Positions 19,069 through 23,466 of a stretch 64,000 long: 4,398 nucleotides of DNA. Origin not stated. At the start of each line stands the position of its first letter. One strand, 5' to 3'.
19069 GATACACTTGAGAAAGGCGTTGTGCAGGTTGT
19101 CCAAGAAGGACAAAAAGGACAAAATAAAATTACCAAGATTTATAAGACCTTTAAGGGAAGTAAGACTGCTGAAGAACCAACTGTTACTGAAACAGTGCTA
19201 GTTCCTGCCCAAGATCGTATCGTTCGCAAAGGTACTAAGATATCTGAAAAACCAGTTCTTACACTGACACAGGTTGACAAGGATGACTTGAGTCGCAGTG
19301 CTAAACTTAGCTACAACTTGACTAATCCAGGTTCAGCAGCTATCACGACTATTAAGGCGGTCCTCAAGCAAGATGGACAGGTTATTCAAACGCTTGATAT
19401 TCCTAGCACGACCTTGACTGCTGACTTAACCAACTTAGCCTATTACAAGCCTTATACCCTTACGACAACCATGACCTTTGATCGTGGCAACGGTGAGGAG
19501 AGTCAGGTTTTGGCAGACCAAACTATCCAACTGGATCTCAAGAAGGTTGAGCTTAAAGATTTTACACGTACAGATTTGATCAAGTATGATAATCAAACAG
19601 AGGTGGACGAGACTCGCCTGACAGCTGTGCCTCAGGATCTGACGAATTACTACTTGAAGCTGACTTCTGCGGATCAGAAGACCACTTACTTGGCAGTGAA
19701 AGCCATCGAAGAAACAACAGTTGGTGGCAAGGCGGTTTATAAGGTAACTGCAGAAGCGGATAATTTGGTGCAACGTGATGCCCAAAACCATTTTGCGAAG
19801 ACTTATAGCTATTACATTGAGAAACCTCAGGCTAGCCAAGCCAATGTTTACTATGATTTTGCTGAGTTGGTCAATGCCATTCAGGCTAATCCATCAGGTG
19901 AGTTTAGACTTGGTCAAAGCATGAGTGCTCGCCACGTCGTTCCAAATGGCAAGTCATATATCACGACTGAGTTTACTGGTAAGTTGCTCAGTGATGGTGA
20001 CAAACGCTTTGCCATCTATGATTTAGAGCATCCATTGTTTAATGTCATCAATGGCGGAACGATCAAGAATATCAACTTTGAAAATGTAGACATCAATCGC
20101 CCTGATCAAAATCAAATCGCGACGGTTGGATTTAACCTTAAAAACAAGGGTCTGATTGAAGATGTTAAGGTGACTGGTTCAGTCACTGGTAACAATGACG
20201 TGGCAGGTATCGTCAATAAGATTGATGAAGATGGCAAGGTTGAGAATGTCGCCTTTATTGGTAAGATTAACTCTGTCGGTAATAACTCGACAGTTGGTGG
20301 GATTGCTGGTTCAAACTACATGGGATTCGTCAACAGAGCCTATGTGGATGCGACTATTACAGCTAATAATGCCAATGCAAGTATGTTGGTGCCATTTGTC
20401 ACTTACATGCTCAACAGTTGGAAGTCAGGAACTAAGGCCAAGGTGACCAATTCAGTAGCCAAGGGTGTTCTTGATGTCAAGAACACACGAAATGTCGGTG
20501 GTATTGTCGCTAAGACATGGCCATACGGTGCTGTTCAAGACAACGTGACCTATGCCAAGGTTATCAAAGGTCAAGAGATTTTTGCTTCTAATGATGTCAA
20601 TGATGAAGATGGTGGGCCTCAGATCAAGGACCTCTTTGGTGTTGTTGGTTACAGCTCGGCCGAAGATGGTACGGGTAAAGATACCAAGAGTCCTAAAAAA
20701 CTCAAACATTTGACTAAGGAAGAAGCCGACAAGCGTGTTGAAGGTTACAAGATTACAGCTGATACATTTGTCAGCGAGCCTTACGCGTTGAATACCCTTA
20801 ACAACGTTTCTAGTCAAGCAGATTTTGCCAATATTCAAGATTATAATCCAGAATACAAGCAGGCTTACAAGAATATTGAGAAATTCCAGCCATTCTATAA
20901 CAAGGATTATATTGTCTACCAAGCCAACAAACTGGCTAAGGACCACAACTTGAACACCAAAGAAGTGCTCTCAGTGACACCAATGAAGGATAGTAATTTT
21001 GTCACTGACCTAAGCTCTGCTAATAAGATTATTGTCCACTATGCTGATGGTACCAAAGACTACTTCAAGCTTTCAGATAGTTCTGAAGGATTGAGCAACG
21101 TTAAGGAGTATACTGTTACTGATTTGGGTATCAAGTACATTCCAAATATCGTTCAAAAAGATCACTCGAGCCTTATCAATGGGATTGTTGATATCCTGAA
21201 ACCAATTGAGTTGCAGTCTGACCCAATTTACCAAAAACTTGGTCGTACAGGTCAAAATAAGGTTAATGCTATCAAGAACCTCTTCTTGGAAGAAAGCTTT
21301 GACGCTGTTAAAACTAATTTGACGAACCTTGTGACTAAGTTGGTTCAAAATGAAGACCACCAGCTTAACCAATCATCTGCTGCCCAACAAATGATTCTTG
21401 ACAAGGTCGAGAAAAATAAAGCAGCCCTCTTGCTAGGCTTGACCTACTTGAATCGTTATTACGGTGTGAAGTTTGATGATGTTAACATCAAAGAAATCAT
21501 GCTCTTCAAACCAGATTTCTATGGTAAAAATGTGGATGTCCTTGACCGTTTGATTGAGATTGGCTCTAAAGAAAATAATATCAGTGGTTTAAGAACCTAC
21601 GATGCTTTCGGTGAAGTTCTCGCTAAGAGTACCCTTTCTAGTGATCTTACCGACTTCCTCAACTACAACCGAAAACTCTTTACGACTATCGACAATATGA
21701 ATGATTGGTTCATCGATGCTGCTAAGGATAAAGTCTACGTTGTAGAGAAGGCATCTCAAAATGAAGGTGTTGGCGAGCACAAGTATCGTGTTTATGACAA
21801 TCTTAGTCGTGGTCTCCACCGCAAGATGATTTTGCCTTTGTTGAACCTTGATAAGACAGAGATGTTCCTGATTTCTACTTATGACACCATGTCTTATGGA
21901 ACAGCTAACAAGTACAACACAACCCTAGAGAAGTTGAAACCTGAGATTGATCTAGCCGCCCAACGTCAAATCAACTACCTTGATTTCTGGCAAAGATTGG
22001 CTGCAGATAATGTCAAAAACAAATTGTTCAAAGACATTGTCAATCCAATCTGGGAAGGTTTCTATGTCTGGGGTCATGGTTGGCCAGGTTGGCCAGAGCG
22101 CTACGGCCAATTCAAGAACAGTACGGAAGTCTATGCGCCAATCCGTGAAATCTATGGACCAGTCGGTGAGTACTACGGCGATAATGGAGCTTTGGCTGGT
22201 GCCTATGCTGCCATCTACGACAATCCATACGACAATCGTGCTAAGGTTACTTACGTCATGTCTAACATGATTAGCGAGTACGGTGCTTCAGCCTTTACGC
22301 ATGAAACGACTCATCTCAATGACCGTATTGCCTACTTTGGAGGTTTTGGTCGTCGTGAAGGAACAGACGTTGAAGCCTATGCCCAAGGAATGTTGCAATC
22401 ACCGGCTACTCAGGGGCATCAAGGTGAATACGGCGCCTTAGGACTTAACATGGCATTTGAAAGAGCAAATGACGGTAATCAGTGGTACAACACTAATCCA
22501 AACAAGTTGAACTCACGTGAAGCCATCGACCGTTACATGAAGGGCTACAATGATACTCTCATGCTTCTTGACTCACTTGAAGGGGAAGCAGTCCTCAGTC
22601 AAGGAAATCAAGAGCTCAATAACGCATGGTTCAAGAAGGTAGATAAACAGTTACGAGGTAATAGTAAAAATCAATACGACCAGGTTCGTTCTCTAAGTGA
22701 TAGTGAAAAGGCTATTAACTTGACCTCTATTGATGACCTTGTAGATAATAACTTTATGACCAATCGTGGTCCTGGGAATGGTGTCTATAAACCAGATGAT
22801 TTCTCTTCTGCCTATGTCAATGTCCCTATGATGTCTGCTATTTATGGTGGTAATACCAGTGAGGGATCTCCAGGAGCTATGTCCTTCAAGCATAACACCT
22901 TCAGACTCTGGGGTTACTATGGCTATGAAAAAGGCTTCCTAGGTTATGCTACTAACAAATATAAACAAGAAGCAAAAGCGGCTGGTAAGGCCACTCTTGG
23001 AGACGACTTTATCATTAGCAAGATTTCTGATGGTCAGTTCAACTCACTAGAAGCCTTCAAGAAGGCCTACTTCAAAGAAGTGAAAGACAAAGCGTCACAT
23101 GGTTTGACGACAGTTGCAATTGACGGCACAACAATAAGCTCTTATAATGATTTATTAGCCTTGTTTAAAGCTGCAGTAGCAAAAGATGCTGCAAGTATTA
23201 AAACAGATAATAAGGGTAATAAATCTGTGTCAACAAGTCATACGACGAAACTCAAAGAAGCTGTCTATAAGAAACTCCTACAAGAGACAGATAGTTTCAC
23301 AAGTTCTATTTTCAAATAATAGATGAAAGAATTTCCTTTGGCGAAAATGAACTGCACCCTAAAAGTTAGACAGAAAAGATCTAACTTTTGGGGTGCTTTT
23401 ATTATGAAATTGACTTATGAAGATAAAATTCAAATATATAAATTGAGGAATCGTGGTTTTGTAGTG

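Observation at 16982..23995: IgA1-protease/ZmpB-type giant metalloprotease on a mini-island bracketed by two IS3 remnants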

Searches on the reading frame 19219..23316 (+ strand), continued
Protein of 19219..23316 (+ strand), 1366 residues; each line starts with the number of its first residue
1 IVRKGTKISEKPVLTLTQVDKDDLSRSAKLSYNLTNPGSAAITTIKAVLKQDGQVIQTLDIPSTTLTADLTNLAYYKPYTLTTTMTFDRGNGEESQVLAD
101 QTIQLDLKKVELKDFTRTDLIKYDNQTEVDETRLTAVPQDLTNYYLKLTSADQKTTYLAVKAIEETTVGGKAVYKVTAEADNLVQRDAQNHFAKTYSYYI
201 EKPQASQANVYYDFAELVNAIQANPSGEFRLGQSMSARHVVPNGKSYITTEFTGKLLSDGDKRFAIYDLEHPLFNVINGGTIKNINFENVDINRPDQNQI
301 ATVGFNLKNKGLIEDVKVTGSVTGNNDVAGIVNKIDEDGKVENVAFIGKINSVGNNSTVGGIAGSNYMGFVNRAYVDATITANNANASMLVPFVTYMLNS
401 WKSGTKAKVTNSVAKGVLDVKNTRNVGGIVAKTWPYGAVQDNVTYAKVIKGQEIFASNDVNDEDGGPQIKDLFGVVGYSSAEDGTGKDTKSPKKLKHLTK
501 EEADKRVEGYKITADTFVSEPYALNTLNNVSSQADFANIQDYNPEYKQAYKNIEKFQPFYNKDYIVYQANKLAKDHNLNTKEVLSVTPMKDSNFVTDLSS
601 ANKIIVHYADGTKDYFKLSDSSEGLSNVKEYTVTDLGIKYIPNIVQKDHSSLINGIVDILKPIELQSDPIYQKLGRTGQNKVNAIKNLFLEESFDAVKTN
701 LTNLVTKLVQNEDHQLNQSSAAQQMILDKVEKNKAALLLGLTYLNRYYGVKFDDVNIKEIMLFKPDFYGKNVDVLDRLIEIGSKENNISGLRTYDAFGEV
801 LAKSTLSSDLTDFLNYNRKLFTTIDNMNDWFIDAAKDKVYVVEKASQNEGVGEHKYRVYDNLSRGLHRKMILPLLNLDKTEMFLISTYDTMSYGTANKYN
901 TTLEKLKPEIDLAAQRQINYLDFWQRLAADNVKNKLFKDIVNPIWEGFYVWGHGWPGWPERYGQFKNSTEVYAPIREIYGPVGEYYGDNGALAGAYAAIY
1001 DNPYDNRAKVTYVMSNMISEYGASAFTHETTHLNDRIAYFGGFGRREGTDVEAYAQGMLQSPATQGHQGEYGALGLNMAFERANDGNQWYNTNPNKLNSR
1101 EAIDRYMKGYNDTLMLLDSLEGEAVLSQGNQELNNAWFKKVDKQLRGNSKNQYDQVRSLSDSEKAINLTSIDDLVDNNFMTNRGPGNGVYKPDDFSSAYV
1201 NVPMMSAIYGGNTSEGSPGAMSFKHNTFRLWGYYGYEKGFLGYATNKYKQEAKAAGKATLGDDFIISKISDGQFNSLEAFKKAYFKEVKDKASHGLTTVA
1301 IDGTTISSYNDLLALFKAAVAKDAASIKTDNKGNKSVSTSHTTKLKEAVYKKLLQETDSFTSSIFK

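Call 44: list_cluster_members(proteins=[P0341, P0345, P0342, P0335, P0333, P0334, P0338, P0353, P0330, P0344])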
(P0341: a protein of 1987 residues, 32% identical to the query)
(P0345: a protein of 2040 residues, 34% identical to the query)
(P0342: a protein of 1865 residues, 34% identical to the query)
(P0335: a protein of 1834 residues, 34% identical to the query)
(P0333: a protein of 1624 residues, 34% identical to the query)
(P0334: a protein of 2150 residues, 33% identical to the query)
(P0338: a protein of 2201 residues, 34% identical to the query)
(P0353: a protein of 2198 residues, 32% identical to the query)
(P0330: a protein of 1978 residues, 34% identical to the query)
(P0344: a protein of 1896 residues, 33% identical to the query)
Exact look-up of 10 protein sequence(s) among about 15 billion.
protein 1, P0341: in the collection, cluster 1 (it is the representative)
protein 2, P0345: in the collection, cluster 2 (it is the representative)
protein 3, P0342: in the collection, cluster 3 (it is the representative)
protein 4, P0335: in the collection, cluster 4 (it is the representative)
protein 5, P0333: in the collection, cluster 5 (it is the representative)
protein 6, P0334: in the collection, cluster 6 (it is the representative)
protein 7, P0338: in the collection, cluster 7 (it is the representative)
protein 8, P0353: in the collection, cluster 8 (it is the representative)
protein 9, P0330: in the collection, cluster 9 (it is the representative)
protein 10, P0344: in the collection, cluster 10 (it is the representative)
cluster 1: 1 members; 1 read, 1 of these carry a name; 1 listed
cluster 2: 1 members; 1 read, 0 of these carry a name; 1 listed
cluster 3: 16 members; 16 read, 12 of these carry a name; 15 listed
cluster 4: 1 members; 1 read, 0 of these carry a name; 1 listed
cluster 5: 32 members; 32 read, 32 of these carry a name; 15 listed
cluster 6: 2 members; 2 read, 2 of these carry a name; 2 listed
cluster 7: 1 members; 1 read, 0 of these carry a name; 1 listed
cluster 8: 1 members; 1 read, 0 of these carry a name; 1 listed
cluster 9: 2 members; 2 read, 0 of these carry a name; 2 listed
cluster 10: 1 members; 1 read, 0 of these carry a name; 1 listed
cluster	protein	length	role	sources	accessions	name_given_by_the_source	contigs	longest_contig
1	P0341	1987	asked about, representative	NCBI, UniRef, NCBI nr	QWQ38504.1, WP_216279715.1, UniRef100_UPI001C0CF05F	YSIRK-type signal peptide-containing protein [Gemella sp. zg-570] | ZmpA/ZmpB/ZmpC family metallo-endopeptidase n=1 Tax=Gemella sp. zg-570 TaxID=2840371 ... | ZmpA/ZmpB/ZmpC family metallo-endopeptidase [Gemella sp. zg-570]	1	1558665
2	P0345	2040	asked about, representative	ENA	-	-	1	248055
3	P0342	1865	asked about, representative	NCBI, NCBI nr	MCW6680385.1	LysM peptidoglycan-binding domain-containing protein [Aerococcaceae bacterium NML130460]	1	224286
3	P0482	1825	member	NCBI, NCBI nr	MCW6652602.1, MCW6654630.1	LysM peptidoglycan-binding domain-containing protein [Aerococcaceae bacterium NML210727]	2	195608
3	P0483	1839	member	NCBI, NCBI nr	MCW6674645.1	LysM peptidoglycan-binding domain-containing protein [Aerococcaceae bacterium NML171108]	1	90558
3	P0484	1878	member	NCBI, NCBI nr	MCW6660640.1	LysM peptidoglycan-binding domain-containing protein [Aerococcaceae bacterium NML201209]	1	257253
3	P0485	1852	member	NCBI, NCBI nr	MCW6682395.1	LysM peptidoglycan-binding domain-containing protein [Aerococcaceae bacterium NML160702]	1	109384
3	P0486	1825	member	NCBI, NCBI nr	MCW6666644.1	LysM peptidoglycan-binding domain-containing protein [Aerococcaceae bacterium NML190938]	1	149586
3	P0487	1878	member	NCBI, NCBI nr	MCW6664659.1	LysM peptidoglycan-binding domain-containing protein [Aerococcaceae bacterium NML191219]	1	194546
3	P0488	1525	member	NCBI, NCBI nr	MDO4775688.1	MAG: ZmpA/ZmpB/ZmpC family metallo-endopeptidase, partial [Aerococcaceae bacterium] | ZmpA/ZmpB/ZmpC family metallo-endopeptidase [Aerococcaceae bacterium]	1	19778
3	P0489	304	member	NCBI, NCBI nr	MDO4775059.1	MAG: LysM domain-containing protein, partial [Aerococcaceae bacterium] | LysM domain-containing protein [Aerococcaceae bacterium]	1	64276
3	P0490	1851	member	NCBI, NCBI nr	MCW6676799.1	LysM peptidoglycan-binding domain-containing protein [Aerococcaceae bacterium NML180378]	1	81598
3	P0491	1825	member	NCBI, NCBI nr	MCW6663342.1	LysM peptidoglycan-binding domain-containing protein [Aerococcaceae bacterium NML190073]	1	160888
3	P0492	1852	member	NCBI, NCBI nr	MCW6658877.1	LysM peptidoglycan-binding domain-containing protein [Aerococcaceae bacterium NML191292]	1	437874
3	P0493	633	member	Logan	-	-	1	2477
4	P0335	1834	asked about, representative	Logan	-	-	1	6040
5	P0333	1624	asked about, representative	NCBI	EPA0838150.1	ZmpA/ZmpB/ZmpC family metallo-endopeptidase, partial [Enterococcus hirae]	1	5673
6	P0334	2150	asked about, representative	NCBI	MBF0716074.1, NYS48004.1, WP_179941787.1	ZmpA/ZmpB/ZmpC family metallo-endopeptidase, partial [Gemelliphila palaticanis]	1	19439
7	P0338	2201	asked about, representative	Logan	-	-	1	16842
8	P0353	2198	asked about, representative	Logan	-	-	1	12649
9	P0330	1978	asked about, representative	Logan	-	-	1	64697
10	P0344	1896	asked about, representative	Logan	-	-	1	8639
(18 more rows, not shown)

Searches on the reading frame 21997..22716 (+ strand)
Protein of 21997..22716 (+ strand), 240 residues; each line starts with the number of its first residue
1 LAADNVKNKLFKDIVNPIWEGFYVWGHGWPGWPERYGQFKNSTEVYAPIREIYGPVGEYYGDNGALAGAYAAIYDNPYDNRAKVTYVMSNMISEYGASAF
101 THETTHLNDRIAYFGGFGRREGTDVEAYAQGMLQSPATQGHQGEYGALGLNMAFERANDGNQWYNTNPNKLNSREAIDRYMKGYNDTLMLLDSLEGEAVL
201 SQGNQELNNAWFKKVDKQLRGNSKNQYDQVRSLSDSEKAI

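Call 60: search_solved_structures(query=window:21997-22716:+, max_evalue=0.001, show_alignments=2)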
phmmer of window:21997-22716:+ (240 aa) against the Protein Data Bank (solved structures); distinct sequences matched with E-value up to 0.001: 5.
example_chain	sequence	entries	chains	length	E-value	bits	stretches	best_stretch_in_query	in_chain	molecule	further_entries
7uvk_A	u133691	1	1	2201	2.1e-12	50.7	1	84-234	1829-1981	IgA1 Protease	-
7uvl_P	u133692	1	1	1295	1.7e-11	47.7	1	84-234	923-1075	LPXTG-motif cell wall anchor domain protein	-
6xjb_A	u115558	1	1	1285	2e-10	44.3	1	53-217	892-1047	Immunoglobulin A1 protease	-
7jgj_A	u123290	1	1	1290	2e-10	44.3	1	53-217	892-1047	Immunoglobulin A1 protease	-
6xja_P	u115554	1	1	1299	5.4e-10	42.8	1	53-217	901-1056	Immunoglobulin A1 protease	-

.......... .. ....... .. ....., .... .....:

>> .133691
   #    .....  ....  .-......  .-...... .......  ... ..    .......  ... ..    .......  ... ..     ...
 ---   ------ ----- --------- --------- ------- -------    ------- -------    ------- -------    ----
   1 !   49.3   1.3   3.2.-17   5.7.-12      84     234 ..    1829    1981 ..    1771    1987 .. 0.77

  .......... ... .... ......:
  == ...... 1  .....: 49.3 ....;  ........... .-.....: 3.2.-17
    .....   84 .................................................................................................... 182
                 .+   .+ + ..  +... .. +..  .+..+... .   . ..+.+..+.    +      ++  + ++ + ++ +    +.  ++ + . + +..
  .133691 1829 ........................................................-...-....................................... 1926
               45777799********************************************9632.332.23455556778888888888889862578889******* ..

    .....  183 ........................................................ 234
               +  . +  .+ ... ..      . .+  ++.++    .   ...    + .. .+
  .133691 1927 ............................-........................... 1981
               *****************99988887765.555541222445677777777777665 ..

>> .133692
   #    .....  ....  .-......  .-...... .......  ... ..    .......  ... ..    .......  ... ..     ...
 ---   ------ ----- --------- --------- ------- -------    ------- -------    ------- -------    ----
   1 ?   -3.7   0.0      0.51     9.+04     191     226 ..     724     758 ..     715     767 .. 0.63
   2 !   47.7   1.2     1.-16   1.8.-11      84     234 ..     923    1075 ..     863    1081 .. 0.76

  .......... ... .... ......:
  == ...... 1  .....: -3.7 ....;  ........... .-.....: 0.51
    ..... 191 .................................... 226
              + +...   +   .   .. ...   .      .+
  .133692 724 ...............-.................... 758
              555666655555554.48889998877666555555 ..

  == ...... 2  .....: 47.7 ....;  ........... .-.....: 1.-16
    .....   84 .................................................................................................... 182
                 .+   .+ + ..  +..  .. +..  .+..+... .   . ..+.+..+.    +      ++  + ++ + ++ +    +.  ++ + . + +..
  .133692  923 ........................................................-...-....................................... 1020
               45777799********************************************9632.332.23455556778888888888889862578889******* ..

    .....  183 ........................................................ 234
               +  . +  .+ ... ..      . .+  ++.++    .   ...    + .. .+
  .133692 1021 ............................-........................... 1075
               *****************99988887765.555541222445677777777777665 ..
